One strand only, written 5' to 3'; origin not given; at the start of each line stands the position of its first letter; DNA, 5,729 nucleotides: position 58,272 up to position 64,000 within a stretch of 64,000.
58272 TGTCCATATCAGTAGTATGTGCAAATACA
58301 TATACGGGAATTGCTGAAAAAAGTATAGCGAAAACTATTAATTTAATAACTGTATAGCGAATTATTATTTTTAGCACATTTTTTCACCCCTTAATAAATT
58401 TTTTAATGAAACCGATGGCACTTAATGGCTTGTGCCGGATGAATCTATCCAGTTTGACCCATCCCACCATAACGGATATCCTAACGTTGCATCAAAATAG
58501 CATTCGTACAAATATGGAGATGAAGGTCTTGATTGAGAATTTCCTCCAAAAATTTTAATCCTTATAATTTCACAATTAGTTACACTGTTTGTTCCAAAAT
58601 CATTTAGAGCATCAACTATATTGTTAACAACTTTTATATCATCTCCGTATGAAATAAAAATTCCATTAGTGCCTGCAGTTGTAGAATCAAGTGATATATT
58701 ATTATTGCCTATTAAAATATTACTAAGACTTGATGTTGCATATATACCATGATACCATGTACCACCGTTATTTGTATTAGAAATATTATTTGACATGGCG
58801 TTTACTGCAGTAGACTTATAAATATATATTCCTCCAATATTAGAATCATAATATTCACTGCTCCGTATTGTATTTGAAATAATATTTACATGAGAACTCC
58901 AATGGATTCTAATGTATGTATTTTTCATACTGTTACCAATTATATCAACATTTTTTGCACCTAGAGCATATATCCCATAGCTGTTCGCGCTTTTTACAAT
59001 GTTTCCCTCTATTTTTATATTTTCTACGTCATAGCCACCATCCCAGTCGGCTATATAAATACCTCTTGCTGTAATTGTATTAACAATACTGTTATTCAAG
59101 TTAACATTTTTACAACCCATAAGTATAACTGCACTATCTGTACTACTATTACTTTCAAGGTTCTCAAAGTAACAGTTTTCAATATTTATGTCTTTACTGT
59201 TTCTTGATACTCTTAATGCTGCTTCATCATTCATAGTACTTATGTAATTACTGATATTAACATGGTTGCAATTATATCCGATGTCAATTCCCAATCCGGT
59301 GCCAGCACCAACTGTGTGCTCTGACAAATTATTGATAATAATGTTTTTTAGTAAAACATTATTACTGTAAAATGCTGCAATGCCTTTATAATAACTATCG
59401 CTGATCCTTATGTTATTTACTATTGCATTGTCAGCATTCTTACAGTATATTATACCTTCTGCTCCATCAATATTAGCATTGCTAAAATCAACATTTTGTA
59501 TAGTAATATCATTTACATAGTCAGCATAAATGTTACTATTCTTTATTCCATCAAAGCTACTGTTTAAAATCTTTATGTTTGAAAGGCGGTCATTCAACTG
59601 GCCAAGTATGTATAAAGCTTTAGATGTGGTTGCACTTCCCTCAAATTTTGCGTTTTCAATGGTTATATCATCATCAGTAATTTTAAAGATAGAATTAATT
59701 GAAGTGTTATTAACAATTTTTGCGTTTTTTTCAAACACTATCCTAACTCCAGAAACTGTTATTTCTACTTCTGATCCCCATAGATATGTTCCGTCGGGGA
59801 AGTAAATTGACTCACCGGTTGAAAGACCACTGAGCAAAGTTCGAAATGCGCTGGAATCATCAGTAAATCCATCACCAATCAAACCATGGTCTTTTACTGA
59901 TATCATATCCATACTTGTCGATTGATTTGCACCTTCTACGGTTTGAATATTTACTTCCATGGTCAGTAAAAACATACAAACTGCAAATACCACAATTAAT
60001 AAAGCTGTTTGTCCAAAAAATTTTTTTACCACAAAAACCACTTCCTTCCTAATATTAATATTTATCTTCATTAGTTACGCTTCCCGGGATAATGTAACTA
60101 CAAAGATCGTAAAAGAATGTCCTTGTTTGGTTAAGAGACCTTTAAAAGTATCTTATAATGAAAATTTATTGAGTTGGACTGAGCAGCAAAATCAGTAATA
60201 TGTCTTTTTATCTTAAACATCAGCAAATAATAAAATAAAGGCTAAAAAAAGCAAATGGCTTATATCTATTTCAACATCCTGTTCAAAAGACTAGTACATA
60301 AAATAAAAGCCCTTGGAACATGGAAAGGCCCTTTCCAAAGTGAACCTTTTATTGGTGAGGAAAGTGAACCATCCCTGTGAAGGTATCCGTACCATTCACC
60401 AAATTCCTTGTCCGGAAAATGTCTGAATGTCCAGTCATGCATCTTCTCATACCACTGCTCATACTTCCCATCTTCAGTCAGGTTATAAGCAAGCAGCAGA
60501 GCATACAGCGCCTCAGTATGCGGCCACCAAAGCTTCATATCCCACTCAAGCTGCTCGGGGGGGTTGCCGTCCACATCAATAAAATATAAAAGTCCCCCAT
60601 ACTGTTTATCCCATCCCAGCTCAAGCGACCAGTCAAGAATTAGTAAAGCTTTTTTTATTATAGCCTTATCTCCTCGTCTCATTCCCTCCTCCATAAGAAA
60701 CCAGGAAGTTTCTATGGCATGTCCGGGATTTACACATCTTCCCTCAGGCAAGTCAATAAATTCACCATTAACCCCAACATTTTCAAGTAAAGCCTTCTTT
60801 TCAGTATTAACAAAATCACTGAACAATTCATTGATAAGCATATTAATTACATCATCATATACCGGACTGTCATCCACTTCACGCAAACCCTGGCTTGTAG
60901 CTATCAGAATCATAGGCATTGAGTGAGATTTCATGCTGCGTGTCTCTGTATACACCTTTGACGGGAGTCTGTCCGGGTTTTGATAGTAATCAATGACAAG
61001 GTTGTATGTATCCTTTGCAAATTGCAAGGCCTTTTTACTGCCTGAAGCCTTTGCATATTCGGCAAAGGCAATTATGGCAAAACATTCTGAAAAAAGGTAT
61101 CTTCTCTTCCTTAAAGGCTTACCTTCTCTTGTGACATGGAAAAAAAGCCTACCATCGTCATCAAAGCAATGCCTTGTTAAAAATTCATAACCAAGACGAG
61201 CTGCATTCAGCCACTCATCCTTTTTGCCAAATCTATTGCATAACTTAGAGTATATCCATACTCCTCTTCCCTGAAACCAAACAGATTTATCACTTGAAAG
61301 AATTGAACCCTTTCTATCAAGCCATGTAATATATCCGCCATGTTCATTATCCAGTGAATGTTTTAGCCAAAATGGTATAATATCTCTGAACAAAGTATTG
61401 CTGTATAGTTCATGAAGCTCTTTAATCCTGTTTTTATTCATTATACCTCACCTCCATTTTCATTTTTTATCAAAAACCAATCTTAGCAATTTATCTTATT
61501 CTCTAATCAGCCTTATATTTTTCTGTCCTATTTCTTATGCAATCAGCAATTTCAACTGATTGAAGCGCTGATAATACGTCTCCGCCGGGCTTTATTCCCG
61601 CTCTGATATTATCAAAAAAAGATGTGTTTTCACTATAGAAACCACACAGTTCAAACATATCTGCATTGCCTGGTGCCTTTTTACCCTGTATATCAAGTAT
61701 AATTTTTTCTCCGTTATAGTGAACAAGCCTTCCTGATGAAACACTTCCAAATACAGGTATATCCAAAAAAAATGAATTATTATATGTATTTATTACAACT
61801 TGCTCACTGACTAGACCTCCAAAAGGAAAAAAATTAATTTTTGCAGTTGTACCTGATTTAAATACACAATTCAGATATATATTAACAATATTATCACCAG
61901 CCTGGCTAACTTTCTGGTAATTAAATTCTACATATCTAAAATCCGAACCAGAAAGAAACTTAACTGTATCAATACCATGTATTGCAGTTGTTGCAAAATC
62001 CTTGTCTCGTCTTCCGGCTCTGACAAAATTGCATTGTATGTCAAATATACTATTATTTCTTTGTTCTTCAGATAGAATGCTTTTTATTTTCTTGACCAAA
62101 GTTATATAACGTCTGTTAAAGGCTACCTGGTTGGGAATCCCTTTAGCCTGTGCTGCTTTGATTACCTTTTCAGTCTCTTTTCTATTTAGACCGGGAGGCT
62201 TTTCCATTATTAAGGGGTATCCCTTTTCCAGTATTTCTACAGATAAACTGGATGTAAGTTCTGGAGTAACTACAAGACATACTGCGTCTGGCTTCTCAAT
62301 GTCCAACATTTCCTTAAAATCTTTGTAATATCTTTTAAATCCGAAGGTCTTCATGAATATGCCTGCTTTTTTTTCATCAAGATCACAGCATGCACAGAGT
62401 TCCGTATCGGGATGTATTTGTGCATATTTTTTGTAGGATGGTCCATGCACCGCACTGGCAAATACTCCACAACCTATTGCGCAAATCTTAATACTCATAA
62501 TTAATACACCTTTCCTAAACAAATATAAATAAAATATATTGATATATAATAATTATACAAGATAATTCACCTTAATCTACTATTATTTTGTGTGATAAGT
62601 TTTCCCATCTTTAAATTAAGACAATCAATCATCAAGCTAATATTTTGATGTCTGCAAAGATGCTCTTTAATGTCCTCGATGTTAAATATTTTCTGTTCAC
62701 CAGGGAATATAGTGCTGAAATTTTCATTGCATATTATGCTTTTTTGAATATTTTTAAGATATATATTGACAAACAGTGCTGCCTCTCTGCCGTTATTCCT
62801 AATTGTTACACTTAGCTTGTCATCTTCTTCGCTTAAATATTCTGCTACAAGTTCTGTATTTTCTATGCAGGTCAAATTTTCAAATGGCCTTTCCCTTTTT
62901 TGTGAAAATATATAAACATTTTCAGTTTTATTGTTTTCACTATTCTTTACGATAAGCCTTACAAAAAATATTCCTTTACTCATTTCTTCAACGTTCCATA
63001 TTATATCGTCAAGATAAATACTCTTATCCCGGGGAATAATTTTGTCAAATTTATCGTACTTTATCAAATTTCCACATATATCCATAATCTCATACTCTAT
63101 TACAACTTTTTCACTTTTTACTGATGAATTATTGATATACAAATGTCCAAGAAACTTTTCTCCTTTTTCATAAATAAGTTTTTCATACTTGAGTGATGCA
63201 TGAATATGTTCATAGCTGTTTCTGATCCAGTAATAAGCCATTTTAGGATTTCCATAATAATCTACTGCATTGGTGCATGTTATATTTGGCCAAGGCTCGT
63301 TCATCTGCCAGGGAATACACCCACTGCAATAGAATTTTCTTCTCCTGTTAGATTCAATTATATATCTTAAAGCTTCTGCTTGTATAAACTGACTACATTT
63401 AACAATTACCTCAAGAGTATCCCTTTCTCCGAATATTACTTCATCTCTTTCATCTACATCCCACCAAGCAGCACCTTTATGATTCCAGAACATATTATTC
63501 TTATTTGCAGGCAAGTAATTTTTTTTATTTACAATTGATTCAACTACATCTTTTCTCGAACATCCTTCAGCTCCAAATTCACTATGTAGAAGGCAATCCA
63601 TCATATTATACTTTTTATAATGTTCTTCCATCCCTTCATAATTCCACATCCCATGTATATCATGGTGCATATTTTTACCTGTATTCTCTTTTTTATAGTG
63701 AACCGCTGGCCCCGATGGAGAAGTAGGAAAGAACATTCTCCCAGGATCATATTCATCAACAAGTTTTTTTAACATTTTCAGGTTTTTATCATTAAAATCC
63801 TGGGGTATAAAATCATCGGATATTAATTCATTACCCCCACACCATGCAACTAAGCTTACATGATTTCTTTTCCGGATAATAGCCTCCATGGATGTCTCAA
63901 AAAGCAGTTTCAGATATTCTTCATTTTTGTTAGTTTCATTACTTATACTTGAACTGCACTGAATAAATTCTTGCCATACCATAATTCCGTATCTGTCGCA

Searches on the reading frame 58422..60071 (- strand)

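Call 29: search_protein_families(library=pfam, proteins=[window:58422-60071:-], max_evalue=0.001)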
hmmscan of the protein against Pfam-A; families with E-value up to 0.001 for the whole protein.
window:58422-60071:- (549 aa): 3 families
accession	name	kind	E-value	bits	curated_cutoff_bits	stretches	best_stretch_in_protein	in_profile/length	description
PF13229.12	Beta_helix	-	1e-16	61.4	25.9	3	164-304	9-136/158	Right handed beta helix region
PF12708.12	Pect-lyase_RHGA_epim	-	1e-12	48.8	27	1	57-273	2-205/213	Rhamnogalacturonase A/epimerase, pectate lyase-like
PF05048.19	NosD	-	0.0002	21.3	23.6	0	272-405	29-149/212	Periplasmic copper-binding protein (NosD)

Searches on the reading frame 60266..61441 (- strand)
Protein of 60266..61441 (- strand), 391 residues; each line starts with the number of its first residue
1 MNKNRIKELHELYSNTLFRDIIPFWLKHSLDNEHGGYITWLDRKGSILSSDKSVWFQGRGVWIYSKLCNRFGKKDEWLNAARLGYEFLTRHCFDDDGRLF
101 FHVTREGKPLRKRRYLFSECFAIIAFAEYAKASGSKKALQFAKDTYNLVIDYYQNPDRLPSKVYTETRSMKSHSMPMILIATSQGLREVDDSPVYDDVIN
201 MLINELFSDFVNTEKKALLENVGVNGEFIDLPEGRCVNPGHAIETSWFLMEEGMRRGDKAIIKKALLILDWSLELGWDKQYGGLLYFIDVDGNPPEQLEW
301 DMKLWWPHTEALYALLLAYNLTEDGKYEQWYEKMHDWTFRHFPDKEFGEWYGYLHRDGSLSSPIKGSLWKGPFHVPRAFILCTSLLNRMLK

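Call 29: search_protein_families(library=pfam, proteins=[window:60266-61441:-], max_evalue=0.001)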
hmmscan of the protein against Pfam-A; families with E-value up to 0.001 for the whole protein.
window:60266-61441:- (391 aa): 1 family
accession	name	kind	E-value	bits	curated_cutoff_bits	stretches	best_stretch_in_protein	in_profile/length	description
PF07221.17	GlcNAc_2-epim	-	6.8e-59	200.3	23.4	1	36-367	1-337/347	N-acylglucosamine 2-epimerase (GlcNAc 2-epimerase)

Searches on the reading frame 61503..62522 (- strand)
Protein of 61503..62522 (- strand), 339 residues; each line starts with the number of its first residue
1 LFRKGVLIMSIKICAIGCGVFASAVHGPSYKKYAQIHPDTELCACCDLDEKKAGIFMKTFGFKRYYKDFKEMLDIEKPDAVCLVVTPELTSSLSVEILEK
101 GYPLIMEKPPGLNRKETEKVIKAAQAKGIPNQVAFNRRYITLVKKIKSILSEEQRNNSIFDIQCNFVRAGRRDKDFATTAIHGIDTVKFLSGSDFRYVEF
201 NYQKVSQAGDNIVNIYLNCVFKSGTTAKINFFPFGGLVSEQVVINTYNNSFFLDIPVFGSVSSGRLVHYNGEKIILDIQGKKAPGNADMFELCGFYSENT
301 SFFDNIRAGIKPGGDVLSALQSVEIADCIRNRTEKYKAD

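Call 29: search_protein_families(library=pfam, proteins=[window:61503-62522:-], max_evalue=0.001)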
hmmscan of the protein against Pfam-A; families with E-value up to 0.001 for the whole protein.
window:61503-62522:- (339 aa): 1 family
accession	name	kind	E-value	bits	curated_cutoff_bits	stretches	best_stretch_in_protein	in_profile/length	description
PF01408.29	GFO_IDH_MocA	-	1.9e-14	54.8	24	1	12-133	2-118/120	Oxidoreductase family, NAD-binding Rossmann fold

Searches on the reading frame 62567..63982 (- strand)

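Call 29: search_protein_families(library=pfam, proteins=[window:62567-63982:-], max_evalue=0.001)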
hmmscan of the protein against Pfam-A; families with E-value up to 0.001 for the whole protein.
window:62567-63982:- (471 aa): 2 families
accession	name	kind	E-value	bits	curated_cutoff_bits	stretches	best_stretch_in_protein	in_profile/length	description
PF02836.23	Glyco_hydro_2_C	-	2.9e-06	27.1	21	1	3-139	87-213/302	Glycosyl hydrolases family 2, TIM barrel domain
PF18368.7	Ig_GlcNase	-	4.3e-05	24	26.3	1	360-454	5-102/105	Exo-beta-D-glucosaminidase Ig-fold domain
